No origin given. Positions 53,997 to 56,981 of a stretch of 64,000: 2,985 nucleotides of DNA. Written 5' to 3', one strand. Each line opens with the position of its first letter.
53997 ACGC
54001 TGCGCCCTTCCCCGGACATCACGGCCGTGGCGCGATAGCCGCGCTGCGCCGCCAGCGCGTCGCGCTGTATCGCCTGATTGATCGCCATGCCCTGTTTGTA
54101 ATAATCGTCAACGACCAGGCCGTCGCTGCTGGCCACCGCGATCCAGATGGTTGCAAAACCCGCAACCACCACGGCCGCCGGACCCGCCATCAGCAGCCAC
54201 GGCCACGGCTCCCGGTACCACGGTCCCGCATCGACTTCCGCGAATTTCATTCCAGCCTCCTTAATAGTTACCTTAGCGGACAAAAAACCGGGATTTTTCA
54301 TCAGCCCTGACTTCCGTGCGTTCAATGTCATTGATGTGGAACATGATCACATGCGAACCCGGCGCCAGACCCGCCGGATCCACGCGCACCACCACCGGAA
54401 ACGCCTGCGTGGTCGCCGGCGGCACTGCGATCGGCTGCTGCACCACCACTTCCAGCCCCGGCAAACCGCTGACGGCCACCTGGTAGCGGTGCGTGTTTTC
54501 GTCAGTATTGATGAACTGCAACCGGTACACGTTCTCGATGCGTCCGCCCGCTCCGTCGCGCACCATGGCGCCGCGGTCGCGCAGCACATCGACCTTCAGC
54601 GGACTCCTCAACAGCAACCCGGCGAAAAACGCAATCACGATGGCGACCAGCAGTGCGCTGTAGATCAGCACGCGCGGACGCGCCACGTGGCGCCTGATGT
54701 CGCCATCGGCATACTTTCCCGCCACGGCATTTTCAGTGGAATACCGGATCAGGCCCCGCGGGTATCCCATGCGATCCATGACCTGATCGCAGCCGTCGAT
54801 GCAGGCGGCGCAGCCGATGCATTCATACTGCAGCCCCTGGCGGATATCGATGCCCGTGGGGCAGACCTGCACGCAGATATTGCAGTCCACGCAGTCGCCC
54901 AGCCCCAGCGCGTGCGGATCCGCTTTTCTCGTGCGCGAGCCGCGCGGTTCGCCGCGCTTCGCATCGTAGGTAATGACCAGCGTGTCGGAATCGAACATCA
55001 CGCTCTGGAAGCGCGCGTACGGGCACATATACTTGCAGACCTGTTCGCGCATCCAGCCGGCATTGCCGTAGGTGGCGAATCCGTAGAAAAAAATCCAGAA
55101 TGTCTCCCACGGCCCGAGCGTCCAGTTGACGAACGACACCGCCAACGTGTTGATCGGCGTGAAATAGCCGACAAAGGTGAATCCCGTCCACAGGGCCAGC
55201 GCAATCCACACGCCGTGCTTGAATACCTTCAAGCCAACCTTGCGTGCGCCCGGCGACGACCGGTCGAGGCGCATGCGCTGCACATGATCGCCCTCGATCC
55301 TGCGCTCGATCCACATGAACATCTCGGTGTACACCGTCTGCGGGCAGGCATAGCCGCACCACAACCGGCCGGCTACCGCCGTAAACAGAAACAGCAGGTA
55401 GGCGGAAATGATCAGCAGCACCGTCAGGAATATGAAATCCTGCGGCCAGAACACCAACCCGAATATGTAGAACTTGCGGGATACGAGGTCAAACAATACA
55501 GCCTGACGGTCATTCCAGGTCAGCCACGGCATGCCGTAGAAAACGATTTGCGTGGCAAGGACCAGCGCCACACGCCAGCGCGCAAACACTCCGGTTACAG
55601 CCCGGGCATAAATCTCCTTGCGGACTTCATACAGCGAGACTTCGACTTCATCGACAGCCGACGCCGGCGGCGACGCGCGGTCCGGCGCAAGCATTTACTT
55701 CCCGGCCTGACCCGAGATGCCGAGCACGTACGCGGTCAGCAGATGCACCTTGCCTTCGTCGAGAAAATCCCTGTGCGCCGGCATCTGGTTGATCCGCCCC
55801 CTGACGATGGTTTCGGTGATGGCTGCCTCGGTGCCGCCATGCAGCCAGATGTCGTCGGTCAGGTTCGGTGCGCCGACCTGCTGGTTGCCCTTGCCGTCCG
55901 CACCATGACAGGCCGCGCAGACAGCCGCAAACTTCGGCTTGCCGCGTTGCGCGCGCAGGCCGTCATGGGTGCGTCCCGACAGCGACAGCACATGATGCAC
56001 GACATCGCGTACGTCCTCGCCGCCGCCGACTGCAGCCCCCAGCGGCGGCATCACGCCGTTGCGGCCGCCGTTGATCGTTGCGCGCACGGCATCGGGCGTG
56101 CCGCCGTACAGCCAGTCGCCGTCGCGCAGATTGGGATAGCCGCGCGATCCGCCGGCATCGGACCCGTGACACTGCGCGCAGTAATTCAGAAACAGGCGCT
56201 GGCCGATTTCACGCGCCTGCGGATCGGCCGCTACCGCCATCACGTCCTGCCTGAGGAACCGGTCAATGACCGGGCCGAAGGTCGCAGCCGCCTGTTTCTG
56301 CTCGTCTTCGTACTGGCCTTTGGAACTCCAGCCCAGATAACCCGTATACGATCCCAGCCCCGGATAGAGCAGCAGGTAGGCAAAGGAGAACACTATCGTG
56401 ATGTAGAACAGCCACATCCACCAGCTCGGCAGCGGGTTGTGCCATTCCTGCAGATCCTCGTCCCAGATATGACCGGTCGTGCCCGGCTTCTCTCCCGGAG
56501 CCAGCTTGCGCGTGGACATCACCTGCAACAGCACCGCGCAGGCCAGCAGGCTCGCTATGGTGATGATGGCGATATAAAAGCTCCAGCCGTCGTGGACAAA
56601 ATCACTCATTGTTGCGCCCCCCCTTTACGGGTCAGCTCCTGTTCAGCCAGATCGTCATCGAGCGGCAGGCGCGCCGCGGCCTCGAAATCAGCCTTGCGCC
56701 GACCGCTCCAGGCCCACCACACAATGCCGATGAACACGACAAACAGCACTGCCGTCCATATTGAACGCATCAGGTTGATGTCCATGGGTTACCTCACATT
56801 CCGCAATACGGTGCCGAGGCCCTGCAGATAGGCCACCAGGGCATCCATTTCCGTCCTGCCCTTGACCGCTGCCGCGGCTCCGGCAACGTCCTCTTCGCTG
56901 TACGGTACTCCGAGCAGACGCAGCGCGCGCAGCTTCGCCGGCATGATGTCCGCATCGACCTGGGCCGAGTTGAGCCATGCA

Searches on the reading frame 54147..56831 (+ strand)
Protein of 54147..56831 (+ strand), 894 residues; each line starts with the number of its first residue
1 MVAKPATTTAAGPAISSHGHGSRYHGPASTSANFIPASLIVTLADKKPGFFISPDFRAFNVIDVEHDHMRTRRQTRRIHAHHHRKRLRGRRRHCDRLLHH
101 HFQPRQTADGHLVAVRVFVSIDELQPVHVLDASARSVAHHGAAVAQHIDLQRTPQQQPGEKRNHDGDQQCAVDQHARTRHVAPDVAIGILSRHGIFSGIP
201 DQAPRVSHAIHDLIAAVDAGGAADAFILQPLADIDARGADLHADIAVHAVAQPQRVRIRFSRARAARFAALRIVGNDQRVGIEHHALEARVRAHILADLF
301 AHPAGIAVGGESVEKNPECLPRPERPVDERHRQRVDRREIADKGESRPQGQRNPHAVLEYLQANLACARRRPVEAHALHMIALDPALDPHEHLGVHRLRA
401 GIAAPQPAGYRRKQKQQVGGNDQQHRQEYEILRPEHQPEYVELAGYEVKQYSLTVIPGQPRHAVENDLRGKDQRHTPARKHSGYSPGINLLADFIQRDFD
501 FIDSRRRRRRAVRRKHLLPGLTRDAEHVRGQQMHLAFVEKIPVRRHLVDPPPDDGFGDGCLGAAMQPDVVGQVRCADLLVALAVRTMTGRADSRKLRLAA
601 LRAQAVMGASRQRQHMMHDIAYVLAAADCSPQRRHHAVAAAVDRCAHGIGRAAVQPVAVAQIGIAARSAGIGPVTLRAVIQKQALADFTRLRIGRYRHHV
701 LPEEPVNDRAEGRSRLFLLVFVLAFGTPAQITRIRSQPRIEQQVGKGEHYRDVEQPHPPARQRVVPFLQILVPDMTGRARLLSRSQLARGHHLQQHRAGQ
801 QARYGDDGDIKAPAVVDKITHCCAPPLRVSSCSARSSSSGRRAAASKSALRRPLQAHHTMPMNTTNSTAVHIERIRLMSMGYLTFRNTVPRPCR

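Call 40: find_encoding_contigs(protein=window:54147-56831:+, flank=10000, max_places=1)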
Protein window:54147-56831:+ (894 aa): no gene with exactly this product is on record in the collection.
